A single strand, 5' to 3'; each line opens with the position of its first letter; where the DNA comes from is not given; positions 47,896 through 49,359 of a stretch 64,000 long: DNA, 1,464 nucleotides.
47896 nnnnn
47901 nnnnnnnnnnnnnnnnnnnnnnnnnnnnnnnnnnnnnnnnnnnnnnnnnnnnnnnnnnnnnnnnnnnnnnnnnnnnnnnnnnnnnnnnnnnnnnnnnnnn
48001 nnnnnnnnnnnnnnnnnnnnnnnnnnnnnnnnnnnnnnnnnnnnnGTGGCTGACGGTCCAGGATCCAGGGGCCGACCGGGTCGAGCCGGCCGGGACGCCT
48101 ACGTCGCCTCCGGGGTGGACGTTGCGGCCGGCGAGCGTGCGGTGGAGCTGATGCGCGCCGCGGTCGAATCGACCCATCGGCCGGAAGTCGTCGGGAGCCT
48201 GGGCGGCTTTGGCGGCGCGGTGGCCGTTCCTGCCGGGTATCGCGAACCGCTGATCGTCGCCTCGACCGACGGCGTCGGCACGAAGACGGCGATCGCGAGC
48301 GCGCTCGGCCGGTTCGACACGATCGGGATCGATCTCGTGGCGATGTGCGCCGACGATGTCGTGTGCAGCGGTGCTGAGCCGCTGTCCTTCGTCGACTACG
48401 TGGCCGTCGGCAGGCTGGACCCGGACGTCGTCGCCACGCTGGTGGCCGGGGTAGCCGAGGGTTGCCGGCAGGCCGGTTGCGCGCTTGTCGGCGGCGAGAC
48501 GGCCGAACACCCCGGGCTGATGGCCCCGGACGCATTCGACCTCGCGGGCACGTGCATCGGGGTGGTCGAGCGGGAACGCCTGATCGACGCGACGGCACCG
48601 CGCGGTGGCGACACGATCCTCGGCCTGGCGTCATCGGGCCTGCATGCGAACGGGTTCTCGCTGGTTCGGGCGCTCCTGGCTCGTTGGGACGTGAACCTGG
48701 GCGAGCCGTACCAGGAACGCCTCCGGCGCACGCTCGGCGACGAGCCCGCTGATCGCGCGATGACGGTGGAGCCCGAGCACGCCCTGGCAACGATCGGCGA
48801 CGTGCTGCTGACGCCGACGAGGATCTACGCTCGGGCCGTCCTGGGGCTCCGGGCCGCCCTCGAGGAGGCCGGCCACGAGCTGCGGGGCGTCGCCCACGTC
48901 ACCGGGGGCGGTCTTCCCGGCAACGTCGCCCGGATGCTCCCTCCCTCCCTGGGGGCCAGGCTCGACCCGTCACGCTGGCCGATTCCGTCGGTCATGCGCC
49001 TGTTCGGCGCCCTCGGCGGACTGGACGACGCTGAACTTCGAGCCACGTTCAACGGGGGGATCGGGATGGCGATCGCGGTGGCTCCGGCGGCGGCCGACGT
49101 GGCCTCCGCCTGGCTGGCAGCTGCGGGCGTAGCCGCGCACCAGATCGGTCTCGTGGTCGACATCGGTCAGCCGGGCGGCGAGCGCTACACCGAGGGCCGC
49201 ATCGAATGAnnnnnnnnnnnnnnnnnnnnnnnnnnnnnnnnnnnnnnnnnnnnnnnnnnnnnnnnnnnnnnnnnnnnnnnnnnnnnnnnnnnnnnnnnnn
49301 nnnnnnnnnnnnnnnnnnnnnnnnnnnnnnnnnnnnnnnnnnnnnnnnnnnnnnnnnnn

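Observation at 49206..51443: purN and purH fused into one 745-aa ORF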

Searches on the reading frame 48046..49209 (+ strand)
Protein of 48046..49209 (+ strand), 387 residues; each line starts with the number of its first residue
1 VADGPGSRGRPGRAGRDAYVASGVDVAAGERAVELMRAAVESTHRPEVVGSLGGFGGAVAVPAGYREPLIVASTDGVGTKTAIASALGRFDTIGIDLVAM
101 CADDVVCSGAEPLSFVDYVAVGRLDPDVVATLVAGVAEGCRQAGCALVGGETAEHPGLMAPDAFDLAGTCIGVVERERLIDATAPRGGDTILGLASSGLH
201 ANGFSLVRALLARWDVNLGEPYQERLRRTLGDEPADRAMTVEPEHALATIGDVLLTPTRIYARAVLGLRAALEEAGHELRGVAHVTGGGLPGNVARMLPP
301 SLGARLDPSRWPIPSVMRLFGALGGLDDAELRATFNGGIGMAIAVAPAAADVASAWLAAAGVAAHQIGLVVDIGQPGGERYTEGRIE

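Call 24: search_protein_families(library=ncbifam, proteins=[window:48046-49209:+], max_evalue=1e-10)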
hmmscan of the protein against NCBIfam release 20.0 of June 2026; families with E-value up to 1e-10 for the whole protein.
window:48046-49209:+ (387 aa): 2 families
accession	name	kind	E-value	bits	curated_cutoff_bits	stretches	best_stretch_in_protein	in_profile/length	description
TIGR00878.1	purM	equivalog_domain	1.3e-106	356.5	236.35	1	18-372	2-331/332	phosphoribosylformylglycinamidine cyclo-ligase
TIGR01379.1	thiL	equivalog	2.6e-11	43.1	184.15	1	66-226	34-187/320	thiamine-phosphate kinase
